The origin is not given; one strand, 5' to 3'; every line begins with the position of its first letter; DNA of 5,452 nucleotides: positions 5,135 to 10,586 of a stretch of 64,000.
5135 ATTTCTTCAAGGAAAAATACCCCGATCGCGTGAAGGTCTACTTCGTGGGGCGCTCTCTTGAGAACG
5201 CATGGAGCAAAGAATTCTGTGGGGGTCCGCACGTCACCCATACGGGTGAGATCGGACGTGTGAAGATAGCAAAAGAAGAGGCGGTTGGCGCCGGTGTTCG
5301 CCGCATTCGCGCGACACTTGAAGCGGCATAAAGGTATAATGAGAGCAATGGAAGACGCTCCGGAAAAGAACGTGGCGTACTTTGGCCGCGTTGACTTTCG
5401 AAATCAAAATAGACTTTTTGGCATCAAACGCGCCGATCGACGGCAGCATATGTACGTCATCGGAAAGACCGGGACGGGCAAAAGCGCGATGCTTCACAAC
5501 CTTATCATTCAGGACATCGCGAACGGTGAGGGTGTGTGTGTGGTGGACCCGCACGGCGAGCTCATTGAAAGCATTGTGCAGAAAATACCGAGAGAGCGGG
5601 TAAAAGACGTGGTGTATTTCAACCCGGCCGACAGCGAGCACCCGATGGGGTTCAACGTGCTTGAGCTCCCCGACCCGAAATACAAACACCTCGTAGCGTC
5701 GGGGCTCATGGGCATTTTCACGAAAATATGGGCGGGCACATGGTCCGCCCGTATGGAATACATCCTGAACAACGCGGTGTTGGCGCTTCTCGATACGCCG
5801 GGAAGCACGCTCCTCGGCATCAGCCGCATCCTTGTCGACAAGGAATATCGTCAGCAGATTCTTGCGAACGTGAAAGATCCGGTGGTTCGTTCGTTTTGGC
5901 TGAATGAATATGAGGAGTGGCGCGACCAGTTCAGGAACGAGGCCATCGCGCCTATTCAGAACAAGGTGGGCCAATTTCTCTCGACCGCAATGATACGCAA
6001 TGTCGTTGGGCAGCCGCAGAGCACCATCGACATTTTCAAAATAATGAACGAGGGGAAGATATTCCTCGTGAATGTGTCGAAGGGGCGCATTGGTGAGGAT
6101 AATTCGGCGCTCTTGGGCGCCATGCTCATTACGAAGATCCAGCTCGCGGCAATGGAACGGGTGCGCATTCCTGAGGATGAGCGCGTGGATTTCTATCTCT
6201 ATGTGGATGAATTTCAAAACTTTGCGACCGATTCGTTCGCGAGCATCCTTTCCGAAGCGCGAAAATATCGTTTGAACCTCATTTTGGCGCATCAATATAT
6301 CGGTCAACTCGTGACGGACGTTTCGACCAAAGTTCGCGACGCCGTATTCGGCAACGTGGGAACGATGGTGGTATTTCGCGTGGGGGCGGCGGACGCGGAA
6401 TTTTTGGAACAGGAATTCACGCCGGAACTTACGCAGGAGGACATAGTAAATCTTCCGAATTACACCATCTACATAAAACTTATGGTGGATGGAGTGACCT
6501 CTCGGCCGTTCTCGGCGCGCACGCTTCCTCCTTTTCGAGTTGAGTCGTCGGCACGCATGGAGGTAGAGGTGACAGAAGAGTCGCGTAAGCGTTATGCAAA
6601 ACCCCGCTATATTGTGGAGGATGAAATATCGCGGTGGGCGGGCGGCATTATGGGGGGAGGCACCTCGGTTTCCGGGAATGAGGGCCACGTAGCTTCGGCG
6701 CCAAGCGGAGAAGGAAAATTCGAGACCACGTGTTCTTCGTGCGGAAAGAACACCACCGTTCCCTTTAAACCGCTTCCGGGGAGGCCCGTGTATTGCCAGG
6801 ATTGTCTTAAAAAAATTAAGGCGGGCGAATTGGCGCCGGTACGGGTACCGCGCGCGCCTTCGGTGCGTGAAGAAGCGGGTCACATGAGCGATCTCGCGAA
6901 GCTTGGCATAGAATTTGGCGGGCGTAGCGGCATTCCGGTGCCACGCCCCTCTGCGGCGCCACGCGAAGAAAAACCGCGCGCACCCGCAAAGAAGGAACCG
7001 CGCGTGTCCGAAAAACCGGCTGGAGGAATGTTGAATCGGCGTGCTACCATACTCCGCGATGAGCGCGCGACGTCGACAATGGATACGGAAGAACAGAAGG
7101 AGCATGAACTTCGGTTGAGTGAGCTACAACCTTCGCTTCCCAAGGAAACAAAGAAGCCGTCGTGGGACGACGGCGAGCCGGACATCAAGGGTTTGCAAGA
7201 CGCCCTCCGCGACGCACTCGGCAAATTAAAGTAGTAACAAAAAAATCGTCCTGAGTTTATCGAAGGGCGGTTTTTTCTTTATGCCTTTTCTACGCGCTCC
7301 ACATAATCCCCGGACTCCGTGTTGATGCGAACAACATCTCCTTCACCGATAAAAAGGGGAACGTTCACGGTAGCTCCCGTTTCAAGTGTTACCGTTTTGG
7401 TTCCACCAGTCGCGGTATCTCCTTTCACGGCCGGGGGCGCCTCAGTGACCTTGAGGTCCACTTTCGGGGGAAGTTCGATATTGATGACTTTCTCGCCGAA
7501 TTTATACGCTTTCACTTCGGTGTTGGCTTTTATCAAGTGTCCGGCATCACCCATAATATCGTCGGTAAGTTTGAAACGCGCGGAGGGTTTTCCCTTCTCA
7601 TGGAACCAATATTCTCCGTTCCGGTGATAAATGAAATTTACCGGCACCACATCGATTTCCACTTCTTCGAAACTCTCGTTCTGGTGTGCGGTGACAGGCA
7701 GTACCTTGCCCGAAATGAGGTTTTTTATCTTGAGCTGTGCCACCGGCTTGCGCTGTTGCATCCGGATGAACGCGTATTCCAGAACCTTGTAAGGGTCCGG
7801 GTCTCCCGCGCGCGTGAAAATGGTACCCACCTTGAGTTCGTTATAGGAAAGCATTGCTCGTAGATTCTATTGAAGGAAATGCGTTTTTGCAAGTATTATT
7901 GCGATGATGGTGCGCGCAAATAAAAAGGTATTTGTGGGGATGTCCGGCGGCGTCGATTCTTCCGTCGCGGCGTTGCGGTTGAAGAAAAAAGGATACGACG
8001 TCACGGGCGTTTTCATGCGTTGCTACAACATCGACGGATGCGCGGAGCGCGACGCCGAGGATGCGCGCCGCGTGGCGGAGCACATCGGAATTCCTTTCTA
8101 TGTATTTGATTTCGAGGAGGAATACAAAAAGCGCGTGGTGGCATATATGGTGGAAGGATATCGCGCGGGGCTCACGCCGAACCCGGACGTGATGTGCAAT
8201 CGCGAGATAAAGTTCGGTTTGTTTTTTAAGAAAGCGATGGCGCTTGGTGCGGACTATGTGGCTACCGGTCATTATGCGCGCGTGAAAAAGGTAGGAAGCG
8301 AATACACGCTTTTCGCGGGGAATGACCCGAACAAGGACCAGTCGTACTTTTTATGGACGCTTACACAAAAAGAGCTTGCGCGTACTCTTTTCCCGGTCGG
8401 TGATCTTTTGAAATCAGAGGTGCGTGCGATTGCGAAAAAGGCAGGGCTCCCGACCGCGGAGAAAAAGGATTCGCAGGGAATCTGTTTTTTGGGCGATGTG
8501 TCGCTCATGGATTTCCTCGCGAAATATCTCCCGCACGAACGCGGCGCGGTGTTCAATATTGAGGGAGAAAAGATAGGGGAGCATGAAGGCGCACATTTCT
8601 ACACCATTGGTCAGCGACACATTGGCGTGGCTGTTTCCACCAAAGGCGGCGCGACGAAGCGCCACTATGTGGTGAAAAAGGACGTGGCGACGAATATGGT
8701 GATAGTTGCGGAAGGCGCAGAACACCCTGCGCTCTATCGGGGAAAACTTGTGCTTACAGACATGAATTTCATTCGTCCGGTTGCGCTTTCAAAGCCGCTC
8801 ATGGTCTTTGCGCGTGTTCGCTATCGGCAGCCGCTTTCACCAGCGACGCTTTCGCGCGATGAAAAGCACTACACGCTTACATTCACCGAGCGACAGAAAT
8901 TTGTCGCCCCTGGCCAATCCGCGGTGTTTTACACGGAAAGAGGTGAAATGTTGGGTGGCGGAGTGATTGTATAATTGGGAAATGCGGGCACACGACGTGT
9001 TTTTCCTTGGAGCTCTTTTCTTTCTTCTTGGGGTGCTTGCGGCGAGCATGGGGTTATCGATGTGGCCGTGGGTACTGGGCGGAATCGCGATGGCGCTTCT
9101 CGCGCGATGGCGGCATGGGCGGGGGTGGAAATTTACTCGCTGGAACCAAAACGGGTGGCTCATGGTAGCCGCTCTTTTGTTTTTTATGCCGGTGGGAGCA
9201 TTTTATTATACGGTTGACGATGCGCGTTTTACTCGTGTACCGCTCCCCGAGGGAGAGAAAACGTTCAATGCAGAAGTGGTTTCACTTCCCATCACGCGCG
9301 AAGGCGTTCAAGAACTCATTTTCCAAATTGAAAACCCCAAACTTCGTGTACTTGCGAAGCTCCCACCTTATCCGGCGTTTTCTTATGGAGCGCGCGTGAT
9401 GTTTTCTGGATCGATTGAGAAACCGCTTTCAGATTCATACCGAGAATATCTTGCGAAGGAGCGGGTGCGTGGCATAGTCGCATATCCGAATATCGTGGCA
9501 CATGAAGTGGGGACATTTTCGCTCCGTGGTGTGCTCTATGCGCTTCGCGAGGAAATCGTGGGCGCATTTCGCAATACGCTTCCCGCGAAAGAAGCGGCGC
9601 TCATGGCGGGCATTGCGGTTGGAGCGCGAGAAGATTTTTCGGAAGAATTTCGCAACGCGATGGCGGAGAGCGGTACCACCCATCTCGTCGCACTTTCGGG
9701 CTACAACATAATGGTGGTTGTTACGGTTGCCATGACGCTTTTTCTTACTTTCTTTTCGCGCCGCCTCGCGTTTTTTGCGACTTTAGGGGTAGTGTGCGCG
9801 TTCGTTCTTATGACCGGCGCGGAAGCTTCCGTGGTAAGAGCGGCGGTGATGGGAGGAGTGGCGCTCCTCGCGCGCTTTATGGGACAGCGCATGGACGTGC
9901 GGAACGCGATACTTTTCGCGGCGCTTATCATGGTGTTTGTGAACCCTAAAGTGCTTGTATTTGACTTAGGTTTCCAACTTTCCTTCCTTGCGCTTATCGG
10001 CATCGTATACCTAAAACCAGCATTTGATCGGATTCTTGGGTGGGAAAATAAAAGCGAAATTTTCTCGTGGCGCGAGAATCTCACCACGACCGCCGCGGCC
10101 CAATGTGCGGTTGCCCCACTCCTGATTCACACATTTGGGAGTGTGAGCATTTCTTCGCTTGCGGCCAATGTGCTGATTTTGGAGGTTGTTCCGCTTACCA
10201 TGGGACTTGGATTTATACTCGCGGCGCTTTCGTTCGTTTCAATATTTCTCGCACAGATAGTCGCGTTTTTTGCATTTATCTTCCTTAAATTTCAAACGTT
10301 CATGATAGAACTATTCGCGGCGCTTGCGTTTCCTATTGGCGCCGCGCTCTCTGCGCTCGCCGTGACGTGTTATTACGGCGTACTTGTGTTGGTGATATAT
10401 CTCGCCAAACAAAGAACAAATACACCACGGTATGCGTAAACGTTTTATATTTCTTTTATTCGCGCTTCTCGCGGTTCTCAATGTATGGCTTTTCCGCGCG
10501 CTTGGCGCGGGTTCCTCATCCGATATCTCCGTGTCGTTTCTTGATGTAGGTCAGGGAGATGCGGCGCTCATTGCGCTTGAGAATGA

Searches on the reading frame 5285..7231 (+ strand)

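Call 61: search_protein_families(library=pfam, proteins=[window:5285-7231:+], max_evalue=0.001)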
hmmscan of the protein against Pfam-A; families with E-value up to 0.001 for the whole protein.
window:5285-7231:+ (649 aa): 6 families
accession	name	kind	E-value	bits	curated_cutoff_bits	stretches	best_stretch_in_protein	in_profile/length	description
PF10412.15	TrwB_AAD_bind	-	2.6e-15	56.7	20.5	1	51-369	13-313/387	Type IV secretion-system coupling protein DNA-binding domain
PF23477.1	zf_Tbcl_2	-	6.8e-15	54.9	27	1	479-511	4-36/37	Probable treble clef zinc finger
PF02534.20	T4SS-DNA_transf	-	9.4e-08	31.8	20.1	1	29-126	30-114/468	Type IV secretory system Conjugative DNA transfer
PF12696.13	TraG-D_C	-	6e-07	29.9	22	1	304-375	3-73/126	TraM recognition site of TraD and TraG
PF01935.23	DUF87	-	9.3e-07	29.6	23.2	1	53-266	23-203/220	Helicase HerA, central domain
PF00270.35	DEAD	-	0.00048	20.3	26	0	49-101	10-65/167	DEAD/DEAH box helicase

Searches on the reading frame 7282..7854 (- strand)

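Call 61: search_protein_families(library=pfam, proteins=[window:7282-7854:-], max_evalue=0.001)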
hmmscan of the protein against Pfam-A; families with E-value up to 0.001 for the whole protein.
window:7282-7854:- (191 aa): 2 families
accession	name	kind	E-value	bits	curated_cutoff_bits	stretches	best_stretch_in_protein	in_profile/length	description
PF09285.17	Elong-fact-P_C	-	2.2e-25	88.5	25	1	132-187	1-56/56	Elongation factor P, C-terminal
PF08207.18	EFP_N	-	1.1e-05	25.8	23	1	4-61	2-57/58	Elongation factor P (EF-P) KOW-like domain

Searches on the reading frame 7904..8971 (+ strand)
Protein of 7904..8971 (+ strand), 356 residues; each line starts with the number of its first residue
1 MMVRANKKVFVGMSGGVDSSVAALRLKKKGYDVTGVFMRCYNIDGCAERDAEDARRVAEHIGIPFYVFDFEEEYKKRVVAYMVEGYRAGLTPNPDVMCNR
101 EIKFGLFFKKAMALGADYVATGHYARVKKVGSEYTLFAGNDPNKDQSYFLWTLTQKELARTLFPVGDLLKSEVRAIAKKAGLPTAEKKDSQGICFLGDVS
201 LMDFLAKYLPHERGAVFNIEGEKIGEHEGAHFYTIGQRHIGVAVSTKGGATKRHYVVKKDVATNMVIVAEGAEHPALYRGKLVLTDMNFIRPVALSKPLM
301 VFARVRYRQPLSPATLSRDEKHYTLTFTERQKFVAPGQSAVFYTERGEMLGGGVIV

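Call 61: search_protein_families(library=pfam, proteins=[window:7904-8971:+], max_evalue=0.001)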
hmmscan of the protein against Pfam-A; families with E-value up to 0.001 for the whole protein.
window:7904-8971:+ (356 aa): 7 families
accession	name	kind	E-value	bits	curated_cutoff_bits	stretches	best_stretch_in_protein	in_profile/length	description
PF03054.22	tRNA_Me_trans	-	1.6e-77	260.2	20.6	1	7-197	1-201/202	tRNA methyl transferase HUP domain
PF20259.3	tRNA_Me_trans_M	-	7e-20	70.8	27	1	203-269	2-65/66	tRNA methyl transferase PRC-barrel domain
PF20258.4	tRNA_Me_trans_C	-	1.5e-13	51.3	20.6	1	281-355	3-77/77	Aminomethyltransferase beta-barrel domain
PF02540.23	NAD_synthase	-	2.6e-08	33.7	21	1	6-75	18-86/242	NAD synthase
PF24167.1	DUF7411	-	5.8e-06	26.5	28.7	1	8-84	2-72/194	Family of unknown function (DUF7411)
PF02568.20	ThiI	-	0.00016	21.7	20.5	1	7-74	4-76/197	Thiamine biosynthesis protein (ThiI)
PF06508.19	QueC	-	0.00082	19.4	22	0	9-71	2-61/210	Queuosine biosynthesis protein QueC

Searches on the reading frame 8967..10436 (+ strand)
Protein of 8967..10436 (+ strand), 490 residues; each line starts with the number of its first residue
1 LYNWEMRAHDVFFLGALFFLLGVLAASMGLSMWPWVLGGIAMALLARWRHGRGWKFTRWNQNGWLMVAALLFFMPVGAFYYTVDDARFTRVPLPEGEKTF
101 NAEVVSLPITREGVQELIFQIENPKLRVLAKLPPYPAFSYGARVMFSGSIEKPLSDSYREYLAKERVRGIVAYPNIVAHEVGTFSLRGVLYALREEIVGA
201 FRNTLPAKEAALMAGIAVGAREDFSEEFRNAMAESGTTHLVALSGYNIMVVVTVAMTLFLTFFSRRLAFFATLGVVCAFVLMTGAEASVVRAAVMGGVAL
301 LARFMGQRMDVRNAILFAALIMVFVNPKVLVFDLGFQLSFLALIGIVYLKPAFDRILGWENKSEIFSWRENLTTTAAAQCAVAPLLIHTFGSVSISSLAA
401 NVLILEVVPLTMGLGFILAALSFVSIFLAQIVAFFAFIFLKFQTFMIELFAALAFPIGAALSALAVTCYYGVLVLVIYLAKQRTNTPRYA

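Call 59: find_encoding_contigs(protein=window:8967-10436:+, flank=10000, max_places=1)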
Protein window:8967-10436:+ (490 aa): no gene with exactly this product is on record in the collection.
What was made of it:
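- Tried and rejected: One look-up (call 59) failed because the ORF start differs from the recorded gene call.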

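Call 61: search_protein_families(library=pfam, proteins=[window:8967-10436:+], max_evalue=0.001)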
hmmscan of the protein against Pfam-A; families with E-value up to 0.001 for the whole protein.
window:8967-10436:+ (490 aa): 2 families
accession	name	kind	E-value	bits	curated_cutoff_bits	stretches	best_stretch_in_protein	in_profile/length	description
PF03772.21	Competence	-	3.1e-45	155.1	23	1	217-481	2-269/270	Competence protein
PF13567.11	DUF4131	-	2.9e-07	30.8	31.6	1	30-169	3-155/165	Domain of unknown function (DUF4131)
